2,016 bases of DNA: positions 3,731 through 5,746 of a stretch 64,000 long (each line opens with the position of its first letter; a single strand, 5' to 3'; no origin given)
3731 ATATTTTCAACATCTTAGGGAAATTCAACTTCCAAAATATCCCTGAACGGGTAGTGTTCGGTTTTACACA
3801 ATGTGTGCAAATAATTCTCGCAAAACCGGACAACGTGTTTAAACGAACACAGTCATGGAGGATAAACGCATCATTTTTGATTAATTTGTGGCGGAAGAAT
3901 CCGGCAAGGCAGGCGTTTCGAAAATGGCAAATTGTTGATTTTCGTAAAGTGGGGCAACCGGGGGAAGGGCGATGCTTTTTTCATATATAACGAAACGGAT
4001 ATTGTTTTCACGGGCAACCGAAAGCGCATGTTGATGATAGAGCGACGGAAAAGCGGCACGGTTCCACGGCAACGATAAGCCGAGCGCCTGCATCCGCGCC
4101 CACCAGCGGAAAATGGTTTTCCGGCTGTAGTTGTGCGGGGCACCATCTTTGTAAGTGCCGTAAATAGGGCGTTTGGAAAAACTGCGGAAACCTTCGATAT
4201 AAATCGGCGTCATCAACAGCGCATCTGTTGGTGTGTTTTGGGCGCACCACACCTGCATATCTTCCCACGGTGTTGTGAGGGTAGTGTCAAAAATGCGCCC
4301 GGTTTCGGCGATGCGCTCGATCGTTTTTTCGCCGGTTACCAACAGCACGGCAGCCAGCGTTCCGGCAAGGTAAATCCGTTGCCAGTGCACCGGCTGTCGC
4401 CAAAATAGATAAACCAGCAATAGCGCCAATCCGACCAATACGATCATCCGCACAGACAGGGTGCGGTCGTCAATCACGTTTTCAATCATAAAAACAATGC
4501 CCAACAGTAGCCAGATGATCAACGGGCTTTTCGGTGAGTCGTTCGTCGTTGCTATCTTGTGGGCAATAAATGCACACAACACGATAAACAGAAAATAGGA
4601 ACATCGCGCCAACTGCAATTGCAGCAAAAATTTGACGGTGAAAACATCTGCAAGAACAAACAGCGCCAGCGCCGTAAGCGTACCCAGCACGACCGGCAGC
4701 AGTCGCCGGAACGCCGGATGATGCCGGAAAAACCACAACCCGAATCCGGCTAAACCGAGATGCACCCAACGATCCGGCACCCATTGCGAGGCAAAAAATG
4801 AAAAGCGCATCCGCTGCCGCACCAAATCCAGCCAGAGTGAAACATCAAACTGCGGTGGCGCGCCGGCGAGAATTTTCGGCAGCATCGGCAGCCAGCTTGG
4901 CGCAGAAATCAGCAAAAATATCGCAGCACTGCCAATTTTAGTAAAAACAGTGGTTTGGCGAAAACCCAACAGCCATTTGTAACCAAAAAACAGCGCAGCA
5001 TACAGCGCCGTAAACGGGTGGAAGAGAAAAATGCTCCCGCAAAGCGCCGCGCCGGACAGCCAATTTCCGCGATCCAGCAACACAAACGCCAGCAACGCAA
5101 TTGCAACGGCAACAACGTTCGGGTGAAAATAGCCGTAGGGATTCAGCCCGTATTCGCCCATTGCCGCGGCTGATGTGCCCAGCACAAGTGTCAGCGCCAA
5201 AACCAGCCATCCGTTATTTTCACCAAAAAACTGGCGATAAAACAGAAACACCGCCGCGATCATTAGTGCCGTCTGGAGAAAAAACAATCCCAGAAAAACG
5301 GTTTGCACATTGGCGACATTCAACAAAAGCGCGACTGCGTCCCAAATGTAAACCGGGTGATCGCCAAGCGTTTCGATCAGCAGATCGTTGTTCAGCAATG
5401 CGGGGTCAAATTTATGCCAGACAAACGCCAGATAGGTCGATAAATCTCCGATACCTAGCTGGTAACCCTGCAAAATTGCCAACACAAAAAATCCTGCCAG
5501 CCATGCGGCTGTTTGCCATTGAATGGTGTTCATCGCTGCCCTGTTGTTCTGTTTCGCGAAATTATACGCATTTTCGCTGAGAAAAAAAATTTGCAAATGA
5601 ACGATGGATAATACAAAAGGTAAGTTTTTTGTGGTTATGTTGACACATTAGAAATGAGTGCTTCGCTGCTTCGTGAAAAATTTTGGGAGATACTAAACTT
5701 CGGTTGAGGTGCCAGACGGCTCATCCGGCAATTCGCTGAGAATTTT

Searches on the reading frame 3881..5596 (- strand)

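Call 71: search_protein_families(library=pfam, proteins=[window:3881-5596:-], max_evalue=0.00001)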
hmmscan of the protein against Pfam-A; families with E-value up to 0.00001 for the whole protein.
window:3881-5596:- (571 aa): 1 family
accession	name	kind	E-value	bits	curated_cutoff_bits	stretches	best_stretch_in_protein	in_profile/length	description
PF20604.3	DUF6798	-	7.8e-12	45.2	26.9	1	443-504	2-60/61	Domain of unknown function (DUF6798)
